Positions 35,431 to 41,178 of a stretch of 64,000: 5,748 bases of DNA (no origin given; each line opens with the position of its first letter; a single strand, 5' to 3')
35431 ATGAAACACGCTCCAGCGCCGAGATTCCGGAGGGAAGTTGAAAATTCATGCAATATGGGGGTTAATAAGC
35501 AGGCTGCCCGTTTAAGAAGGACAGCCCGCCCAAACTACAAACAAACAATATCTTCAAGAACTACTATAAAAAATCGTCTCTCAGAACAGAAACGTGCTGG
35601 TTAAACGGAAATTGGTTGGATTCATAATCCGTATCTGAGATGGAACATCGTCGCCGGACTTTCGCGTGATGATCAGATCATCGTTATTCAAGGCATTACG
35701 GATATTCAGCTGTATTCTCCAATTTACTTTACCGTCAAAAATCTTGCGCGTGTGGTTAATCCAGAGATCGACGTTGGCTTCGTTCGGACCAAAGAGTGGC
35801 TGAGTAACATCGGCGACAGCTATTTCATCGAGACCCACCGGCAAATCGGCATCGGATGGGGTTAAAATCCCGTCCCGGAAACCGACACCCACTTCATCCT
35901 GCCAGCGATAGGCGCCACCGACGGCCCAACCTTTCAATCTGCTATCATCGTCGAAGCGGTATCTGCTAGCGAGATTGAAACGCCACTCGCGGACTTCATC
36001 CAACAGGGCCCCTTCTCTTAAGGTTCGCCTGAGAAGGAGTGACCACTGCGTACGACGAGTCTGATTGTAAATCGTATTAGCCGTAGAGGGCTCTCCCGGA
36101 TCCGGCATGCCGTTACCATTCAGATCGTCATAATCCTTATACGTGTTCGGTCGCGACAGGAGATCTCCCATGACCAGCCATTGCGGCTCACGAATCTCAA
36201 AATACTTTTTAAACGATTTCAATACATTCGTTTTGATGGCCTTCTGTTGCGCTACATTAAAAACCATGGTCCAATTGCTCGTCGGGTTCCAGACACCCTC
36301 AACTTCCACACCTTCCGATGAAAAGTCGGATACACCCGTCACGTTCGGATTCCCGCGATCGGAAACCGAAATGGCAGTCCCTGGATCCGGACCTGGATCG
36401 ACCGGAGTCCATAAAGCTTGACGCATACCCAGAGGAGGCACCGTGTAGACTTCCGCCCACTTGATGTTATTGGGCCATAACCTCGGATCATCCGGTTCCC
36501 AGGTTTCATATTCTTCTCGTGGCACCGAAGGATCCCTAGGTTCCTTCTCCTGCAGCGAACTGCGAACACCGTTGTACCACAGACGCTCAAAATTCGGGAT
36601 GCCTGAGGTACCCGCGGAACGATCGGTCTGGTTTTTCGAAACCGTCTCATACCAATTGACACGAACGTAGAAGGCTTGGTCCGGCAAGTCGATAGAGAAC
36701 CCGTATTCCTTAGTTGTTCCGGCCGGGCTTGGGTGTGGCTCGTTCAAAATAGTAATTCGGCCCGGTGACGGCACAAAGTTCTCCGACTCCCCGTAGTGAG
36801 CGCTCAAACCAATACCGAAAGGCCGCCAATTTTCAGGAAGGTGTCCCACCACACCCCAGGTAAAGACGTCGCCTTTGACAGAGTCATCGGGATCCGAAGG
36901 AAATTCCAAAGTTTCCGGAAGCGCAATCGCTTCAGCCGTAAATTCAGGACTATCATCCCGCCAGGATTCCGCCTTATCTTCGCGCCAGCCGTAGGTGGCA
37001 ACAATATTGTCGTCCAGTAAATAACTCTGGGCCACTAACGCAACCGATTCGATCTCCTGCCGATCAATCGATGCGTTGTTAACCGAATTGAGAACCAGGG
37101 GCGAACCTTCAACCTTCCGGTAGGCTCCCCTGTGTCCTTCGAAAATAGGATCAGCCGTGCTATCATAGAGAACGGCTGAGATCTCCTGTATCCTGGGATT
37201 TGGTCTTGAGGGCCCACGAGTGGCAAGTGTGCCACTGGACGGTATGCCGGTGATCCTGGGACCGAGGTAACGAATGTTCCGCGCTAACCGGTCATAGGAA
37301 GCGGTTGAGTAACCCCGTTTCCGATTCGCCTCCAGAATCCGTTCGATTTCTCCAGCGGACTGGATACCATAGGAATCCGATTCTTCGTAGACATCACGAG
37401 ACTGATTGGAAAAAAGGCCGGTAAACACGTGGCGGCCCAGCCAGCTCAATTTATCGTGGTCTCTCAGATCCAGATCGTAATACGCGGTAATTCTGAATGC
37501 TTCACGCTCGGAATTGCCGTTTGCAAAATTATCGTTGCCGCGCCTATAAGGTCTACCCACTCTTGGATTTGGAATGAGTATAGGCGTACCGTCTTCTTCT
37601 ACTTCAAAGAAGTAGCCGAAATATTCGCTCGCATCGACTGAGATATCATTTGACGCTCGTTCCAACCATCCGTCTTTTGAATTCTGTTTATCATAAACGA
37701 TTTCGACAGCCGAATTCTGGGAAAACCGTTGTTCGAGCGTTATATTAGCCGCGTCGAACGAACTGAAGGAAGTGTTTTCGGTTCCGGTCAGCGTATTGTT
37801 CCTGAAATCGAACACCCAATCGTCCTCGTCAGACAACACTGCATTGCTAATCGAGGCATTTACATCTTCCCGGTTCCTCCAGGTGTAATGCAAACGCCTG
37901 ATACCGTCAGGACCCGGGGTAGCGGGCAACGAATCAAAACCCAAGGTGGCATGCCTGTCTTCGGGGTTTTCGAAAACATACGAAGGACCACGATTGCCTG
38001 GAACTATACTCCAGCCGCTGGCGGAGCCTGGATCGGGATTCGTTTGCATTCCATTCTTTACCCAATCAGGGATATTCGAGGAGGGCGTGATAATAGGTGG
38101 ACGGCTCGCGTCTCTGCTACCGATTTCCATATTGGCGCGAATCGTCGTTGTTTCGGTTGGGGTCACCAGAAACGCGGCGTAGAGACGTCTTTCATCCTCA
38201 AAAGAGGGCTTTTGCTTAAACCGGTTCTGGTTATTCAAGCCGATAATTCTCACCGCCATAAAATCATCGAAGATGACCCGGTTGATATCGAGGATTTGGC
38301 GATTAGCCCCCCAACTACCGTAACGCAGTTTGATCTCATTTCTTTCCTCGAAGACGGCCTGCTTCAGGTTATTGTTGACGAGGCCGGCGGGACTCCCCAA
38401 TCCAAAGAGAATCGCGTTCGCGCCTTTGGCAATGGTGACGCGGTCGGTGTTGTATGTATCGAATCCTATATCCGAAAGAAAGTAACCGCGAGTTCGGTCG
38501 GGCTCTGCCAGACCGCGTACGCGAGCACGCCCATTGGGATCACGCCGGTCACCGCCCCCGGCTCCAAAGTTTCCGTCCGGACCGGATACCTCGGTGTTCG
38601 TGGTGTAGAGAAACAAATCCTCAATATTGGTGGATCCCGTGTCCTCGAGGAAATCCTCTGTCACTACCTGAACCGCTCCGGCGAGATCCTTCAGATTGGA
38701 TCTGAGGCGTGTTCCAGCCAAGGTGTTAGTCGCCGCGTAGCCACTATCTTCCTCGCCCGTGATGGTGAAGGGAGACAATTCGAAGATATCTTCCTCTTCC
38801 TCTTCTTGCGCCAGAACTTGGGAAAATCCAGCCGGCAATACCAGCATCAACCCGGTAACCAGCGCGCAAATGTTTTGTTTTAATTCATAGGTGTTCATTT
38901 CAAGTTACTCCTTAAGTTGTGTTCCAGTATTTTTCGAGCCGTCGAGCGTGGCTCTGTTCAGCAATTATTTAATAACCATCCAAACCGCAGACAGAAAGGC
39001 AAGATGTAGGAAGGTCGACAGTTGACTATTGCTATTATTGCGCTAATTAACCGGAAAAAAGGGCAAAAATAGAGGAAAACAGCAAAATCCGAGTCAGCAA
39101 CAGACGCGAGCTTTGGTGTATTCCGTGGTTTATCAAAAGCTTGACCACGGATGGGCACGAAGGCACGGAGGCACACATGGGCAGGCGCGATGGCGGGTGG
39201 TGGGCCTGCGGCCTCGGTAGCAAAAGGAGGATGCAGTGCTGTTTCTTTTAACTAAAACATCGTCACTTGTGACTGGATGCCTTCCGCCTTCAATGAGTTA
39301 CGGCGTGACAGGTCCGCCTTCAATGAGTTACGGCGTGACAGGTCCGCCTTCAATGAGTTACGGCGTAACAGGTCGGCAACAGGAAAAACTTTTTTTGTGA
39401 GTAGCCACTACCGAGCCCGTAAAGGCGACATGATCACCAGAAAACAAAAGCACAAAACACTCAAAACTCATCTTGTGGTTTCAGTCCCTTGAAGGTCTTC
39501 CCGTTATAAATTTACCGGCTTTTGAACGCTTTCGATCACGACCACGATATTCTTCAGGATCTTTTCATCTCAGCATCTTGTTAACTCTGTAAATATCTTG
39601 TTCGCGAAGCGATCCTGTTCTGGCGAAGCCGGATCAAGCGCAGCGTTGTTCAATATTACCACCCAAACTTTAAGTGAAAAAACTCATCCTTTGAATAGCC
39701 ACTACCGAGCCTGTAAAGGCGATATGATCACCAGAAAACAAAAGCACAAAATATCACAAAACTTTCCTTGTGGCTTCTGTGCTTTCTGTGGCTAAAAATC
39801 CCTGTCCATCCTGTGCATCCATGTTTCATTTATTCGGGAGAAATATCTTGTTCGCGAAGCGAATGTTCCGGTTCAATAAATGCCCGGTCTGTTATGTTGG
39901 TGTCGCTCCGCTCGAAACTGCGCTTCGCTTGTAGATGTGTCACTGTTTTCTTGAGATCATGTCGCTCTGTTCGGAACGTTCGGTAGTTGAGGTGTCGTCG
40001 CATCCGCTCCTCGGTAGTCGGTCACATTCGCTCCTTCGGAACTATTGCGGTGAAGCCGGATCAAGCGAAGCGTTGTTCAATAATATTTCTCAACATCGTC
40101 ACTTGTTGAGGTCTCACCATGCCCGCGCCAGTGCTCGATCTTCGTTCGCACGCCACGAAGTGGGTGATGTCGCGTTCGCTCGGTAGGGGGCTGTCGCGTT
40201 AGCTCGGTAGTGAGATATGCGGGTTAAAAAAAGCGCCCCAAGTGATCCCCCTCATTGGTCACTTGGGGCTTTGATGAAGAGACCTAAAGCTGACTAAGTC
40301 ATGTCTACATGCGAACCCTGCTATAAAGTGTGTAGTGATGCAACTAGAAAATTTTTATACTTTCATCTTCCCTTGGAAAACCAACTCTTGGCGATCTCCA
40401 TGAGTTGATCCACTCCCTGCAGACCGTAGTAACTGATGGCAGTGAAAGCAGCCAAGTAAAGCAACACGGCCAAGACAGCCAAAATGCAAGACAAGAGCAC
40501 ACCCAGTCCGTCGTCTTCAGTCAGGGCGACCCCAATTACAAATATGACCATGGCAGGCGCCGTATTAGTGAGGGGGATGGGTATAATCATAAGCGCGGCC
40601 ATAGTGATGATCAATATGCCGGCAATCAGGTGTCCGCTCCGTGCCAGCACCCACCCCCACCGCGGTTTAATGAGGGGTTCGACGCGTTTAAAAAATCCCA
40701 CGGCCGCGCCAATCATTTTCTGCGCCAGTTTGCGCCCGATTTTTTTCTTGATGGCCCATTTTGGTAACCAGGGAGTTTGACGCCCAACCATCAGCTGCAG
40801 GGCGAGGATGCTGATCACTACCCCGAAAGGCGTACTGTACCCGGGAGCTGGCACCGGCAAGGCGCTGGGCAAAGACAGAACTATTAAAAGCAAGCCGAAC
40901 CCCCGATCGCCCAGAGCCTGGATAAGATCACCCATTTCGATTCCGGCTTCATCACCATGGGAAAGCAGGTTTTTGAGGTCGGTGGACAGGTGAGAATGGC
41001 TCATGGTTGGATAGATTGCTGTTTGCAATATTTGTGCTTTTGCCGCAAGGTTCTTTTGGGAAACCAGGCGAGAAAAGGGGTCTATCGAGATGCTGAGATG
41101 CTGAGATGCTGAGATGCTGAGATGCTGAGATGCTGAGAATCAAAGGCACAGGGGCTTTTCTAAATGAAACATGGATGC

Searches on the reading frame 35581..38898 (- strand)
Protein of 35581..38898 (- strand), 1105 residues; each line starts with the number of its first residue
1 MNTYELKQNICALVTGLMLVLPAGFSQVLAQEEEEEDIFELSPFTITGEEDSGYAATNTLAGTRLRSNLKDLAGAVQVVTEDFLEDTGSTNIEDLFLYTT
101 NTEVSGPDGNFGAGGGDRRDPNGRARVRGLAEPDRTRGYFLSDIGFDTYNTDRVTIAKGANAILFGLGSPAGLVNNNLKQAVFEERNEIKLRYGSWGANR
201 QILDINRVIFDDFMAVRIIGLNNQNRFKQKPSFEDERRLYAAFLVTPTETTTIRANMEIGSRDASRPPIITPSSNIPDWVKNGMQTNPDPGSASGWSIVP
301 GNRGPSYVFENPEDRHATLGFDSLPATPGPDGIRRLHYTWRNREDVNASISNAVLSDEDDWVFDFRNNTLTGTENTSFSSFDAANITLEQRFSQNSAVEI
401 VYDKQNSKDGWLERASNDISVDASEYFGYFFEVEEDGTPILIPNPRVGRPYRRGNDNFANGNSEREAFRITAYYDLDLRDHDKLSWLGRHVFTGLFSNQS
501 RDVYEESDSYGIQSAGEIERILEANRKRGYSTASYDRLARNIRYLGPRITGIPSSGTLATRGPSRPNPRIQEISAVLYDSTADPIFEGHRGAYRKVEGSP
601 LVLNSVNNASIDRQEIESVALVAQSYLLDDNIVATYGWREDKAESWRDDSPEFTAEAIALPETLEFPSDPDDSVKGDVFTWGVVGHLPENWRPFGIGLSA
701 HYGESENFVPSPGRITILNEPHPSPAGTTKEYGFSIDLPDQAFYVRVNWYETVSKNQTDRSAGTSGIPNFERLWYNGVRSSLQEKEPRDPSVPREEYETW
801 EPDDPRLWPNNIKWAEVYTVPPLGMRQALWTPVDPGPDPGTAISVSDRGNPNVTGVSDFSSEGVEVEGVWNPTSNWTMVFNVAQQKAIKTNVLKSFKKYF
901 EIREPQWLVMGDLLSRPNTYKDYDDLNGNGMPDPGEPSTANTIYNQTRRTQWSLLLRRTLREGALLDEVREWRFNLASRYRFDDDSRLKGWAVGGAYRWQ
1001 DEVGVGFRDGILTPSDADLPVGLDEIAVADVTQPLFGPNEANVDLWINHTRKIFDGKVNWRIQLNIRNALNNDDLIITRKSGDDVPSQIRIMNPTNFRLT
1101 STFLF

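Call 10: search_protein_families(library=pfam, proteins=[window:35581-38898:-])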
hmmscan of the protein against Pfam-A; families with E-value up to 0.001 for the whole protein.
window:35581-38898:- (1105 aa): 1 family
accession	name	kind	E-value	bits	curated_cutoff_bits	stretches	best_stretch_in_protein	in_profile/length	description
PF07715.20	Plug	-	2.3e-07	31.7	23.9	1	69-172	2-106/107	TonB-dependent Receptor Plug Domain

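Call 14: find_encoding_contigs(protein=window:35581-38898:-, flank=10000, max_places=10)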
Protein window:35581-38898:- (1105 aa): no gene with exactly this product is on record in the collection.

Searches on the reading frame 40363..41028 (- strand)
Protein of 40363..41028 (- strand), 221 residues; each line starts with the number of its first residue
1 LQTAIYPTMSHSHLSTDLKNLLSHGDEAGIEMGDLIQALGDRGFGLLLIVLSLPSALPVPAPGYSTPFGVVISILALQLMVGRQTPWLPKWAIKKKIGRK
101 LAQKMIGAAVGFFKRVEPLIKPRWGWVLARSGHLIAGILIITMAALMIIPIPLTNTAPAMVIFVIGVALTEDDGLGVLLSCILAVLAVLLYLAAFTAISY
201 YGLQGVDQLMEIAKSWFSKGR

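Call 10: search_protein_families(library=pfam, proteins=[window:40363-41028:-])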
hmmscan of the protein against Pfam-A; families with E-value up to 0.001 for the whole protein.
window:40363-41028:- (221 aa): 1 family
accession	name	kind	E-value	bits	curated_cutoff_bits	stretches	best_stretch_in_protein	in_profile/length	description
PF06055.17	ExoD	-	1.2e-55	188.1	23.8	1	14-191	1-178/180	Exopolysaccharide synthesis, ExoD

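Call 11: find_encoding_contigs(protein=window:40363-41028:-, flank=10000, max_places=10)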
Protein window:40363-41028:- (221 aa): no gene with exactly this product is on record in the collection.

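Call 39: find_homologous_proteins(query=window:40363-41028:-, max_evalue=1e-30)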
Query window:40363-41028:- (221 aa): 1589 proteins with E <= 1e-30 among 4354 candidates; the best 120 are listed.
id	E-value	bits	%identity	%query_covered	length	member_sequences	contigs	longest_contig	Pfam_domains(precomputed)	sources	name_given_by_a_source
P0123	1.6e-130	451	99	96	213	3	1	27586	PF06055.18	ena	-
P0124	1.0e-99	350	75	96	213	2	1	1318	PF06055.18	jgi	jgi:hypothetical protein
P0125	2.5e-99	349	73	96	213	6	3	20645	PF06055.18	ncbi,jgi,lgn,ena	jgi:hypothetical protein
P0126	4.1e-98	345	74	95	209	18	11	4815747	PF06055.18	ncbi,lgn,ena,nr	ncbi:exopolysaccharide biosynthesis protein [Opitutia bacterium ISCC 51]|nr:exopolysaccharide biosyn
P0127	4.1e-97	342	76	91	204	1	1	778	PF06055.18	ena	-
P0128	3.0e-94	333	75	91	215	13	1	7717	PF06055.18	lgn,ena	-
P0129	1.3e-93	331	74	93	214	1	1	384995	PF06055.18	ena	-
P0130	4.3e-93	329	74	94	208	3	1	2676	PF06055.18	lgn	-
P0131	5.0e-93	329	73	96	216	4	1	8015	PF06055.18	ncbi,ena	-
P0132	8.6e-70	253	53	97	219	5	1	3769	PF06055.18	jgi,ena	-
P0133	2.1e-67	245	51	96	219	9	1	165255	PF06055.18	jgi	jgi:hypothetical protein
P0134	3.9e-67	244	51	97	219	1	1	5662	PF06055.18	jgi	jgi:hypothetical protein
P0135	4.2e-67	244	52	94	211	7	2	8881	PF06055.18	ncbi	-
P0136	1.0e-66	243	51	94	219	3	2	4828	PF06055.18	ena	-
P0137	1.4e-65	239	53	98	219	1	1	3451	PF06055.18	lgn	-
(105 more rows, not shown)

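Call 40: find_encoding_contigs(protein=P0123, flank=10000, max_places=4)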
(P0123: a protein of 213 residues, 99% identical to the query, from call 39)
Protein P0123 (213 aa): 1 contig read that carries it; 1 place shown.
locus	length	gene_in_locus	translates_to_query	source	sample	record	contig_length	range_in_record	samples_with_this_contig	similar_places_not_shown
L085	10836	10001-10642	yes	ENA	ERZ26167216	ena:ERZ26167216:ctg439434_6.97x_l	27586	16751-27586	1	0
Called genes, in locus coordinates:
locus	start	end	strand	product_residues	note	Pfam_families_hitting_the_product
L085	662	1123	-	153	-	PF14588:YjgF_endoribonc, PF01042:Ribonuc_L-PSP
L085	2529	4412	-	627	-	PF01578:Cytochrom_C_asm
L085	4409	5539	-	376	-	PF05140:ResB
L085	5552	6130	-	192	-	-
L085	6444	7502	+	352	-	PF04338:DUF481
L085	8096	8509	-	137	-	PF02410:RsfS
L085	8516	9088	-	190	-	PF01467:CTP_transf_like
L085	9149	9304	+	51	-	-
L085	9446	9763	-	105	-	-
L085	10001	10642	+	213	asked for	PF06055:ExoD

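Call 41: find_encoding_contigs(protein=P0126, flank=10000, max_places=4)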
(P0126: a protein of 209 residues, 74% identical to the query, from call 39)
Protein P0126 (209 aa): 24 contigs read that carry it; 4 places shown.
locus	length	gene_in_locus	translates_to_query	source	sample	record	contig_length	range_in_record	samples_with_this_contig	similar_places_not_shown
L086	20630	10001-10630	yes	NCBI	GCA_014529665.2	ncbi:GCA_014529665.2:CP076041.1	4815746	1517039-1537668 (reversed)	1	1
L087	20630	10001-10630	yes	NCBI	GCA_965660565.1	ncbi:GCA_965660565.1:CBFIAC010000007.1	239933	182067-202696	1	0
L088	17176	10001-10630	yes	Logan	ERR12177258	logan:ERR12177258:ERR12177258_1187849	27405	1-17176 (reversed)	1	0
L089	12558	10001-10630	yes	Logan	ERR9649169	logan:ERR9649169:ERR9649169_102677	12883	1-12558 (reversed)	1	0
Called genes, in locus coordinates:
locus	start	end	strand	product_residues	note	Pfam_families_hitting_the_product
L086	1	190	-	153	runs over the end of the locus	PF14588:YjgF_endoribonc, PF01042:Ribonuc_L-PSP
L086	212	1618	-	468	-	PF00884:Sulfatase, PF01663:Phosphodiest (weak), PF16347:SGSH_C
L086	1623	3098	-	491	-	PF09423:PhoD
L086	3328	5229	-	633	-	PF01578:Cytochrom_C_asm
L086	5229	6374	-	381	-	PF05140:ResB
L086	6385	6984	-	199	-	-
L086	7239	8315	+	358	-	PF04338:DUF481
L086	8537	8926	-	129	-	PF02410:RsfS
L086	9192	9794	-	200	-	PF01467:CTP_transf_like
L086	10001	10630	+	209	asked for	PF06055:ExoD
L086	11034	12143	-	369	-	-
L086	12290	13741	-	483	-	-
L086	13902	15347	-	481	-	PF07394:DUF1501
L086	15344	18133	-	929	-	PF07635:PSCyt1, PF07583:PSCyt2, PF07587:PSD1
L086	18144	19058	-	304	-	PF06439:3keto-disac_hyd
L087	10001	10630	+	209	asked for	PF06055:ExoD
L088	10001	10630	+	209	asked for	PF06055:ExoD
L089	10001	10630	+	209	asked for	PF06055:ExoD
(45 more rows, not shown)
